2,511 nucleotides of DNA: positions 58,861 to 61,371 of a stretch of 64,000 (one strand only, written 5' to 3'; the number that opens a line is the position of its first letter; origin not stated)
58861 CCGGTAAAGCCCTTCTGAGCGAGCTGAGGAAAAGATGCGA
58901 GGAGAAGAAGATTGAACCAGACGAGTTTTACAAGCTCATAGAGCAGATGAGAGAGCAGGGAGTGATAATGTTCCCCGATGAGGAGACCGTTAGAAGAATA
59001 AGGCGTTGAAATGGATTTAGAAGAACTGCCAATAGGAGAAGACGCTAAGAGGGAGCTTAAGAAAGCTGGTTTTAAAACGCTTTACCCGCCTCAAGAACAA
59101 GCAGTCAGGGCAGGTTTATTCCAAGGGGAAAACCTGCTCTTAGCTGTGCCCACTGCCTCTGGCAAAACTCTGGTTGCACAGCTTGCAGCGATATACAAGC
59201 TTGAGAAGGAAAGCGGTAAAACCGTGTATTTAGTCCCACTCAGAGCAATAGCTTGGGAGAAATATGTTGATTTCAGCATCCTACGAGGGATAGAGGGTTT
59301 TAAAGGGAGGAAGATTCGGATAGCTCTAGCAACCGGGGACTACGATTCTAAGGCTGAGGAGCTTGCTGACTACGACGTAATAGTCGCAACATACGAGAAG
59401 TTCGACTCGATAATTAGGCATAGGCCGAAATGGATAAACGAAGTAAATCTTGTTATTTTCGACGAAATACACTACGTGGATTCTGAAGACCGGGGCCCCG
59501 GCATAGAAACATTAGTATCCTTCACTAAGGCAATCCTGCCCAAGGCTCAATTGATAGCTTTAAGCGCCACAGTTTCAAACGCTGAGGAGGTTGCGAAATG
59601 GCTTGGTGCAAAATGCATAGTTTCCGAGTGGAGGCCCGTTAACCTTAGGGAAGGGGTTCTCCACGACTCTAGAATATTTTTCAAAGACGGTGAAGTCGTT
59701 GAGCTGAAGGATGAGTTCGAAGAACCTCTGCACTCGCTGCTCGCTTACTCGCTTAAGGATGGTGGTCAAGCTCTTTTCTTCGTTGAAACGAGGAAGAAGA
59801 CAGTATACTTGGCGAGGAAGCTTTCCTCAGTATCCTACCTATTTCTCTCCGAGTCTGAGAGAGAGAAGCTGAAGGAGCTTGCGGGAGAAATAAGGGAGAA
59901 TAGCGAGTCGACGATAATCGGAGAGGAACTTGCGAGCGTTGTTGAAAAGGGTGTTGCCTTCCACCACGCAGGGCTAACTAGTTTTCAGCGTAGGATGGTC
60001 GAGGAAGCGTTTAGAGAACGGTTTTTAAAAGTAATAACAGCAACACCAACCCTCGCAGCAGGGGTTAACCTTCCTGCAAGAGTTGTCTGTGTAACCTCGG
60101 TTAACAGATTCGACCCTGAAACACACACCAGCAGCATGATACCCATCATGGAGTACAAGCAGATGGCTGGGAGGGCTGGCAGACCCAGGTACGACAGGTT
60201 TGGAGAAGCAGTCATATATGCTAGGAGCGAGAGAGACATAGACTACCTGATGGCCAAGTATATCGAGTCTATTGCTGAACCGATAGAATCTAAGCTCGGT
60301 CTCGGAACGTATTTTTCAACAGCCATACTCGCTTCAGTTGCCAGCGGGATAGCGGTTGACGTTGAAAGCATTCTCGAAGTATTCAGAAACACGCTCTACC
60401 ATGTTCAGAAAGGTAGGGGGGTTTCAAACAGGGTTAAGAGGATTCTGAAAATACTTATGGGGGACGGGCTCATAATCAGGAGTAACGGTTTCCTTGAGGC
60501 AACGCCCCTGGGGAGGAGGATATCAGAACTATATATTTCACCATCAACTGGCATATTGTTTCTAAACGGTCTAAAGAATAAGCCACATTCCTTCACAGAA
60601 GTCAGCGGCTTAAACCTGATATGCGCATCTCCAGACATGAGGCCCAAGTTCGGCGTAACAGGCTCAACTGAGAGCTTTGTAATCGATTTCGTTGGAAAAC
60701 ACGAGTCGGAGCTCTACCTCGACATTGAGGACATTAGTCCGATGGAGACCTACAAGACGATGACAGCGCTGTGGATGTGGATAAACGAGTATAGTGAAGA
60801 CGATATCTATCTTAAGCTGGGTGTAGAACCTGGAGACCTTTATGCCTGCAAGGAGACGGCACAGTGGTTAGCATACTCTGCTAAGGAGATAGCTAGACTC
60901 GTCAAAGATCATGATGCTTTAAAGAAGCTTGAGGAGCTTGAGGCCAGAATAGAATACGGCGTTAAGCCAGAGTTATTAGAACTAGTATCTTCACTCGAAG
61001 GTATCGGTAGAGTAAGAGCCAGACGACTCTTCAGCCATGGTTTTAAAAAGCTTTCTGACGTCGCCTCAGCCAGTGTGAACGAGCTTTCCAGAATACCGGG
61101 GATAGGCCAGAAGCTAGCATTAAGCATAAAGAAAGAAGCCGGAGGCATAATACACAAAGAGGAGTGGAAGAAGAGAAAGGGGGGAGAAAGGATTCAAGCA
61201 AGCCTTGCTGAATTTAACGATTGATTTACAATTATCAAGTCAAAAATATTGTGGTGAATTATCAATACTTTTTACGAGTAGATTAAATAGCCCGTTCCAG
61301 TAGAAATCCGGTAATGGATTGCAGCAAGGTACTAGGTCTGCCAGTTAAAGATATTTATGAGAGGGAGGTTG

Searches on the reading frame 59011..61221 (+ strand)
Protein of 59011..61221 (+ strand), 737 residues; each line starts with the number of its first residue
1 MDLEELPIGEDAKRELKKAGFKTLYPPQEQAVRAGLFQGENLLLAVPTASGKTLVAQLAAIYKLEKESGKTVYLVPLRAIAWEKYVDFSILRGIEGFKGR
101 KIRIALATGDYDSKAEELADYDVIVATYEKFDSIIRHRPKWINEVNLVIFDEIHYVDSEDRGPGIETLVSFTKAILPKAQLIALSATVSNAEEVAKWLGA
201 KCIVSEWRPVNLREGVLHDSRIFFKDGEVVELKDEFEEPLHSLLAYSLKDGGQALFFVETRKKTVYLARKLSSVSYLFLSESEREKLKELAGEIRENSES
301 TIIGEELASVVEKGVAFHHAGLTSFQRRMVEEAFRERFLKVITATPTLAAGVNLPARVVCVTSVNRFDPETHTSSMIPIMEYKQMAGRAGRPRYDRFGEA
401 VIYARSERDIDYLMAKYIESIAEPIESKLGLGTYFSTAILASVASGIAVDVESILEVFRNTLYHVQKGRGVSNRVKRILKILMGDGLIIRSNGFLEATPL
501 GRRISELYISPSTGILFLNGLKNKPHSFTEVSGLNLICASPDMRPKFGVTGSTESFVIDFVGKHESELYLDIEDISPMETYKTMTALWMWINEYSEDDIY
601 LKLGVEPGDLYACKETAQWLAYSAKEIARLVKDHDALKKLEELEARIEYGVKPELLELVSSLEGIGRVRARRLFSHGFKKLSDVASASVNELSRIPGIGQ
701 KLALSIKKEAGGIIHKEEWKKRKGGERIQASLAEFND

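Call 32: search_protein_families(library=pfam, proteins=[window:59011-61221:+], max_evalue=0.00001)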
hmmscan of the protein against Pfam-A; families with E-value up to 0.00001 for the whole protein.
window:59011-61221:+ (737 aa): 7 families
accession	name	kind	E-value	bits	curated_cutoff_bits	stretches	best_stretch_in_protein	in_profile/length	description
PF00270.35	DEAD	-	2.8e-31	108.9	26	1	26-193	2-166/167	DEAD/DEAH box helicase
PF21280.2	Helicase_dom4_arc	-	2.8e-27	95.5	27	1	534-650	4-125/125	Archaeal helicase, domain 4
PF14520.12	HHH_5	-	3.1e-14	53.6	27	1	657-710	2-55/57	Helix-hairpin-helix domain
PF04851.21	ResIII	-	1.9e-13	51.1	22.5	1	23-188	3-162/164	Type III restriction enzyme, res subunit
PF00271.37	Helicase_C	-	2.1e-09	38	23.5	1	312-392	39-109/110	Helicase conserved C-terminal domain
PF00633.29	HHH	-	5.9e-07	29.5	24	0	682-707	3-28/30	Helix-hairpin-helix motif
PF22527.2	DEXQc_Suv3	-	8.1e-06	25.9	27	0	45-176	19-119/154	DEXQ-box helicase domain of Suv3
